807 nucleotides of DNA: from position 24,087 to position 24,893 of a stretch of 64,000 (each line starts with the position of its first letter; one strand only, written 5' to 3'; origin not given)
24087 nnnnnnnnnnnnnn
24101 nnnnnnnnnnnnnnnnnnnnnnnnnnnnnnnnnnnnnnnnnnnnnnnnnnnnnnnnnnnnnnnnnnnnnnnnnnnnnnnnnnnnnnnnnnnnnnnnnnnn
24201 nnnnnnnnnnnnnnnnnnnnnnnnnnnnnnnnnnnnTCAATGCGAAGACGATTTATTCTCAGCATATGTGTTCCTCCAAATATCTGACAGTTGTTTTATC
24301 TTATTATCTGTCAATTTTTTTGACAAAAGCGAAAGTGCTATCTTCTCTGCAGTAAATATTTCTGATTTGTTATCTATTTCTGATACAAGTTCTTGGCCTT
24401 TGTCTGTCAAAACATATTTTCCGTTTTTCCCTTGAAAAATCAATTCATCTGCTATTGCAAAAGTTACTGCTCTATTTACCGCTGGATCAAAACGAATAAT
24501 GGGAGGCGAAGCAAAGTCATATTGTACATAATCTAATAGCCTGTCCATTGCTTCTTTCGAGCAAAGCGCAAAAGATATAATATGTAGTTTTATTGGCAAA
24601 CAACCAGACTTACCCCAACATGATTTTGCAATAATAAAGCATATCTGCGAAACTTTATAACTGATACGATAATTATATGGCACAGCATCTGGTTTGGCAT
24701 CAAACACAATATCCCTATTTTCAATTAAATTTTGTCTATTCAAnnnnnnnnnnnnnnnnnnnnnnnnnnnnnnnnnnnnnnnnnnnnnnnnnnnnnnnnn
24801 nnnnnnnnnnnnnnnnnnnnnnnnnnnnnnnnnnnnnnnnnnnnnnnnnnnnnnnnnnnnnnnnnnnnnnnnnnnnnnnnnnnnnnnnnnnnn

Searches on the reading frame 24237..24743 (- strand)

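Call 3: search_protein_families(library=pfam, proteins=[window:24237-24743:-], max_evalue=0.1)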
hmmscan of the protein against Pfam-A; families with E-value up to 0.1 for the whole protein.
window:24237-24743:- (168 aa): 2 families
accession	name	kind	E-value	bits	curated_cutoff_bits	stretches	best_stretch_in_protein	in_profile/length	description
PF14947.12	HTH_45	-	0.00065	20.1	25.5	1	97-127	44-73/77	Winged helix-turn-helix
PF05217.17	SAXO1-2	-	0.058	12.8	26.5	1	40-101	73-133/474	Stabilizer of axonemal microtubules 1/2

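Call 4: search_protein_families(library=padloc, proteins=[window:24237-24743:-], max_evalue=0.1)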
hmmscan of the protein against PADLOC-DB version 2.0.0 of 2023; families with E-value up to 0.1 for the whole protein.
window:24237-24743:- (168 aa): 1 family
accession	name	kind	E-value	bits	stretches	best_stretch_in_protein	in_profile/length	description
PDLC03871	LmuC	-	6.3e-22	76.3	1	17-158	5-152/156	-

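Call 6: search_protein_families(library=phrogs, proteins=[window:24237-24743:-], max_evalue=0.1)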
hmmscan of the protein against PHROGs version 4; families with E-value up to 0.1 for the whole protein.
window:24237-24743:- (168 aa): 2 families
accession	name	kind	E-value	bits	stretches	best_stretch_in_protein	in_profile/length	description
phrog_22260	-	unknown function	0.036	15.7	1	81-151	23-91/96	-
phrog_7837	-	unknown function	0.055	14.7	0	114-156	5-47/81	-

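Call 7: search_protein_families(library=ncbifam, proteins=[window:24237-24743:-], max_evalue=0.1)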
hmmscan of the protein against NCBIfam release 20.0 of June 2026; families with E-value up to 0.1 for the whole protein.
window:24237-24743:- (168 aa): 1 family
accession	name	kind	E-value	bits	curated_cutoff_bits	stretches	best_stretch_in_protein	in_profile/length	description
NF053610.1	Sso10a_fam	subfamily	0.071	13.2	60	0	97-119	42-63/64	Sso10a family chromatin protein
